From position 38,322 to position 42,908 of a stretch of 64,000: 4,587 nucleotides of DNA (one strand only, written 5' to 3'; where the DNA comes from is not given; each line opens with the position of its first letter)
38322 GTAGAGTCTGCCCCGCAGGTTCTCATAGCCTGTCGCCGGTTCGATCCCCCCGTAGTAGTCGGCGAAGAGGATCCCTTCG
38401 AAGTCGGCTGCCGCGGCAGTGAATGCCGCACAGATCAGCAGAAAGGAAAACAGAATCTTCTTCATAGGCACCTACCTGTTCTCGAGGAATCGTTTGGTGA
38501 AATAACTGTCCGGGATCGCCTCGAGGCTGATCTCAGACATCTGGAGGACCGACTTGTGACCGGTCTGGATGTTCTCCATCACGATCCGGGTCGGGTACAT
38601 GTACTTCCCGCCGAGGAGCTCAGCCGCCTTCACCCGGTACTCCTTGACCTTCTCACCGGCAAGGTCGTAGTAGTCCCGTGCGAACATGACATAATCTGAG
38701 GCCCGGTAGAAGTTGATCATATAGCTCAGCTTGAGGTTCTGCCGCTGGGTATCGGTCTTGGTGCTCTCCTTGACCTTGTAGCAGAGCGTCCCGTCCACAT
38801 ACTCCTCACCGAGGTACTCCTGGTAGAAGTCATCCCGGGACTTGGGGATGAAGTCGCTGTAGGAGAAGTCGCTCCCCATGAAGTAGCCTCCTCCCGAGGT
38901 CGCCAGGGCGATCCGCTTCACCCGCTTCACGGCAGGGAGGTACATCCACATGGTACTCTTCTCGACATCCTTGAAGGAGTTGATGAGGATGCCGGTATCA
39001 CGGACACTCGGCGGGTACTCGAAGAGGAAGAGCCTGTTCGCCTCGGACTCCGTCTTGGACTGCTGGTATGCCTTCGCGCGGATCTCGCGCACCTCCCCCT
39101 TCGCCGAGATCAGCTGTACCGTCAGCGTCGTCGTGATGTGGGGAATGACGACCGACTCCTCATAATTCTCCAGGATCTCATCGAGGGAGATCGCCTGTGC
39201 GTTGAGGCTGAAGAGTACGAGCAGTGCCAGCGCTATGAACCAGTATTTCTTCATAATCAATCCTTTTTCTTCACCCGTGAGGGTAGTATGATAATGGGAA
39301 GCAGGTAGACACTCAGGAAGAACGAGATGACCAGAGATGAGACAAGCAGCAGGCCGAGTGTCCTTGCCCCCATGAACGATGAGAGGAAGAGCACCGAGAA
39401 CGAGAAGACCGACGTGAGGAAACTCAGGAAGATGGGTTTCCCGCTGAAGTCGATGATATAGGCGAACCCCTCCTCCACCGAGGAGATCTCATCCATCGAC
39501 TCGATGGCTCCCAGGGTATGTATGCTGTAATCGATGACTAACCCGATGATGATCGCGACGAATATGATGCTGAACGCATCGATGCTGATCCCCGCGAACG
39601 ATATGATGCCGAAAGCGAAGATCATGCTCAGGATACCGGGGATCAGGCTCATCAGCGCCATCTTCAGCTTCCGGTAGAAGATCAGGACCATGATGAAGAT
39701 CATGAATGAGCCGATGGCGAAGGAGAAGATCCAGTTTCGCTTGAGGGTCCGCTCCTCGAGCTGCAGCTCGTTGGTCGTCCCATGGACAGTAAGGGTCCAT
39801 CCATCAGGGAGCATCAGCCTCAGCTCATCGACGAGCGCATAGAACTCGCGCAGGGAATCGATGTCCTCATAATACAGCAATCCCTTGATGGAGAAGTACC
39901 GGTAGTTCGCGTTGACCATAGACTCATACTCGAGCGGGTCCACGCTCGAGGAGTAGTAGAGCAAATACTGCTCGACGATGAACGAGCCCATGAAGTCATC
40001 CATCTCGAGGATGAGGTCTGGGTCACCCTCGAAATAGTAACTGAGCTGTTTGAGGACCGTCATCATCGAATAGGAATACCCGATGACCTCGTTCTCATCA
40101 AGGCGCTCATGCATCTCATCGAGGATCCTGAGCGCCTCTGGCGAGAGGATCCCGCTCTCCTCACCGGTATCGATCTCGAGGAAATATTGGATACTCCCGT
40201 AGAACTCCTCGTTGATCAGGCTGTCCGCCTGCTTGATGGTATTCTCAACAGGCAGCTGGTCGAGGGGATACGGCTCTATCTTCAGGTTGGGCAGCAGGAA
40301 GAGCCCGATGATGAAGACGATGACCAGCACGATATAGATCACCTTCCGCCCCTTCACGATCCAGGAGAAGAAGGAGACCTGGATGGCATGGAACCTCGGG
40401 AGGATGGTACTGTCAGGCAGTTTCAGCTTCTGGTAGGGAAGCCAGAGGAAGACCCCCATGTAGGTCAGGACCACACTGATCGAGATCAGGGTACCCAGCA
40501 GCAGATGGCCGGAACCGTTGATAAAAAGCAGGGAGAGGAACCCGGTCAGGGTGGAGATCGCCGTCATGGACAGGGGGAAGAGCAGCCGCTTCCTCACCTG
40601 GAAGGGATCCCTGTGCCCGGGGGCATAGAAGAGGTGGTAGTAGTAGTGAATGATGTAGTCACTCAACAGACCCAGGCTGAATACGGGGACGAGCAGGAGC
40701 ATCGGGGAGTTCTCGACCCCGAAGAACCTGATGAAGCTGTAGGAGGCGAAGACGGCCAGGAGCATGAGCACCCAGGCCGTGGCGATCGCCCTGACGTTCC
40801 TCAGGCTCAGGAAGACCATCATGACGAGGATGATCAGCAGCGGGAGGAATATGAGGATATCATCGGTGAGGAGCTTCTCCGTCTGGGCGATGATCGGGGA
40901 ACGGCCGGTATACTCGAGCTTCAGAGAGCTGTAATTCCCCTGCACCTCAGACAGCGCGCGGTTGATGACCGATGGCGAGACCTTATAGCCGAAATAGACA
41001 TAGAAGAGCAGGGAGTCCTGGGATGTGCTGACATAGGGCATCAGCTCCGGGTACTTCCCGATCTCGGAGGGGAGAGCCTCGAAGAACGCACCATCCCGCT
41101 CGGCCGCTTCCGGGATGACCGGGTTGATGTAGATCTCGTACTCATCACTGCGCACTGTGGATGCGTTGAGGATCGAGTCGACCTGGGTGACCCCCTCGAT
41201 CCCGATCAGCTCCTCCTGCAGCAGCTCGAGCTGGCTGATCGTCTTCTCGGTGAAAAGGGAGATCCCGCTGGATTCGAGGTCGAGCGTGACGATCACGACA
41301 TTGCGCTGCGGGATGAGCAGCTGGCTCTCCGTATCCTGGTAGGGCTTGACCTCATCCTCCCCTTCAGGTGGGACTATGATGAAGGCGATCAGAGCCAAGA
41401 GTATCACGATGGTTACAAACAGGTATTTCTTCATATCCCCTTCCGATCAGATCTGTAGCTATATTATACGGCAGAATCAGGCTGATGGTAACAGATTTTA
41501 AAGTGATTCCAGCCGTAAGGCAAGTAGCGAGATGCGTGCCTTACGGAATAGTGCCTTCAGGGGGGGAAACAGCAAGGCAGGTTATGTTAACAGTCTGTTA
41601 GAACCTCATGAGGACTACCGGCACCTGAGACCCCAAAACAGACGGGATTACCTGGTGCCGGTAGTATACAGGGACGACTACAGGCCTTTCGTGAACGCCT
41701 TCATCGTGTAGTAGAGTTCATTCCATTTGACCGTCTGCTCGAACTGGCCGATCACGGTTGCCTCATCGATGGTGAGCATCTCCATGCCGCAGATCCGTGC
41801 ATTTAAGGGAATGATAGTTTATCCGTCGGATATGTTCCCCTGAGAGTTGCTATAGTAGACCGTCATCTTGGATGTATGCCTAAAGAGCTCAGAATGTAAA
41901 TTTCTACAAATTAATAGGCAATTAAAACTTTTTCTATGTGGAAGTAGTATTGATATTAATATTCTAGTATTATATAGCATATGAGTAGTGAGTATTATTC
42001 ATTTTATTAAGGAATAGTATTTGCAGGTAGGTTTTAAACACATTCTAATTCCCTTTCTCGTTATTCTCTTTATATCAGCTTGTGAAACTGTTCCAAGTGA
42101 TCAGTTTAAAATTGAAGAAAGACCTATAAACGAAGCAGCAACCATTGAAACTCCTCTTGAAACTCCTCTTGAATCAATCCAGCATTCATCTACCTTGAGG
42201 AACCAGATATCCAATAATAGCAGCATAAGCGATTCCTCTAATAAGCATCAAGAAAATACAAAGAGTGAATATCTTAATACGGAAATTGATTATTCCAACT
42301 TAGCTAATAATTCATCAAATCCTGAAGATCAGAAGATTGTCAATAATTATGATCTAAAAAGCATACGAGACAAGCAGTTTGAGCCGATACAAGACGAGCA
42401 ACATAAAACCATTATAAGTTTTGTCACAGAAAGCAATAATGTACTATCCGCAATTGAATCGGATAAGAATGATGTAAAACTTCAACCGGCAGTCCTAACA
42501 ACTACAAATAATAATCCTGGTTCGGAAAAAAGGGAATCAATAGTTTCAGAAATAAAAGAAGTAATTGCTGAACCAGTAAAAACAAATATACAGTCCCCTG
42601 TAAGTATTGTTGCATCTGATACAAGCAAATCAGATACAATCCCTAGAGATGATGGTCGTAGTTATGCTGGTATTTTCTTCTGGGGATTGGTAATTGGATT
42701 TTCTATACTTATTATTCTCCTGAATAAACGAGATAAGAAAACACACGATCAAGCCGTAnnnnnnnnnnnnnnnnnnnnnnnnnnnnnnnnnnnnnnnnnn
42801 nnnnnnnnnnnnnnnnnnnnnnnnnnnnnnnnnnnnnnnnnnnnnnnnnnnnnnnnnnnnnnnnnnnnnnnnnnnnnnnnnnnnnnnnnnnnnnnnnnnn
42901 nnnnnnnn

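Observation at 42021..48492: AT-rich three-gene module: TerB_N/TerB/TerB_C protein + DUF2791(BrxD)-like ATPase + Lhr-like DExH helicase (Shango-type candidate anti-phage system)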

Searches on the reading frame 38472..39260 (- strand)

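Call 17: search_protein_families(library=pfam, proteins=[window:38472-39260:-], max_evalue=0.00001)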
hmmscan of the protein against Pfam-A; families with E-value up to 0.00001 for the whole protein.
window:38472-39260:- (262 aa): 1 family
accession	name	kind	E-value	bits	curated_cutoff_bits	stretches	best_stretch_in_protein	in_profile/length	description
PF17131.11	LolA_like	-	1.4e-42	145.8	30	1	75-261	4-184/184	Outer membrane lipoprotein-sorting protein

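Call 63: search_protein_families(library=padloc, proteins=[window:38472-39260:-], max_evalue=0.00001)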
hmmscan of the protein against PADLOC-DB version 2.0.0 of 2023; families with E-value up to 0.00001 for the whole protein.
window:38472-39260:- (262 aa): 0 families

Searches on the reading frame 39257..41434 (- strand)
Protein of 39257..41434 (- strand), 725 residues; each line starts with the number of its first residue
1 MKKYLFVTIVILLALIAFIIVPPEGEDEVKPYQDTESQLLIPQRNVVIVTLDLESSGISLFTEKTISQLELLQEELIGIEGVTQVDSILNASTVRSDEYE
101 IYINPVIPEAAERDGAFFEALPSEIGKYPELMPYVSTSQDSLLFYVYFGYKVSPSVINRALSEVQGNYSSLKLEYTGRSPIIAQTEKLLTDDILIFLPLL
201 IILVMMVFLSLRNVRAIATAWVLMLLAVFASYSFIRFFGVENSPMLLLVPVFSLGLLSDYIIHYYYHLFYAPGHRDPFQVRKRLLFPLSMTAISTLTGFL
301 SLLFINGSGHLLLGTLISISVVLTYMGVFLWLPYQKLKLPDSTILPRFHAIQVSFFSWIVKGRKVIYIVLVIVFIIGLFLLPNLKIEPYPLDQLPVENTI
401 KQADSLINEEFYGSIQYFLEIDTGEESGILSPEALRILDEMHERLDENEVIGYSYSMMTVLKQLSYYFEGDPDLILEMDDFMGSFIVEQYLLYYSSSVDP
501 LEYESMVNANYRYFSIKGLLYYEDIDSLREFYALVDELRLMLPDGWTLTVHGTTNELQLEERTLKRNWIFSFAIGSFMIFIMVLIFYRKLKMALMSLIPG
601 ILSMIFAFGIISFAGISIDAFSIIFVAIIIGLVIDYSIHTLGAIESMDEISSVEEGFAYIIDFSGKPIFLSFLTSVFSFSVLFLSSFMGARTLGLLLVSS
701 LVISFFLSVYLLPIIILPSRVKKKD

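Call 17: search_protein_families(library=pfam, proteins=[window:39257-41434:-], max_evalue=0.00001)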
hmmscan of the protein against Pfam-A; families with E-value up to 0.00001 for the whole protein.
window:39257-41434:- (725 aa): 2 families
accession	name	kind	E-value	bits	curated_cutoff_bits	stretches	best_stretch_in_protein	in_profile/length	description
PF03176.21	MMPL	-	1.9e-09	37.3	20.5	1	527-716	106-299/333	MMPL family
PF00873.25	ACR_tran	-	1.4e-07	30.1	28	1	570-715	335-485/1021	AcrB/AcrD/AcrF family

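Call 63: search_protein_families(library=padloc, proteins=[window:39257-41434:-], max_evalue=0.00001)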
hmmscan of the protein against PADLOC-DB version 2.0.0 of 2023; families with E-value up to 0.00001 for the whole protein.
window:39257-41434:- (725 aa): 0 families

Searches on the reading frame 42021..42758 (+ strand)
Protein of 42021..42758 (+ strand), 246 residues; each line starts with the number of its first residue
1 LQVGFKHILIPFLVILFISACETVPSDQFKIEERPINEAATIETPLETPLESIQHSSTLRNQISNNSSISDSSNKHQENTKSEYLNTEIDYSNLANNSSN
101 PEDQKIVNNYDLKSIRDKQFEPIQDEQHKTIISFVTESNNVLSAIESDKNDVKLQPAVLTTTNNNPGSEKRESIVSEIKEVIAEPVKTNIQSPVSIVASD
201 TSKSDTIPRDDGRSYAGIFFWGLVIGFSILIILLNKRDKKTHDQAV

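Call 72: search_protein_families(library=pfam, proteins=[window:42021-42758:+], max_evalue=5)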
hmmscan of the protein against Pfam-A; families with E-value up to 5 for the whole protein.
window:42021-42758:+ (246 aa): 0 families

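Call 76: search_protein_representatives(protein=window:42021-42758:+)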
Query: 246 residues. Proteins with E-value up to 0.001 (for the whole library): 2; up to 1e-10: 1; up to 1e-30: 1. The best 2 are listed.
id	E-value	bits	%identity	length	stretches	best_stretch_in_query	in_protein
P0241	1.4e-33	132.9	50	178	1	1-163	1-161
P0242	2.1e-10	57.1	57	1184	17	9-30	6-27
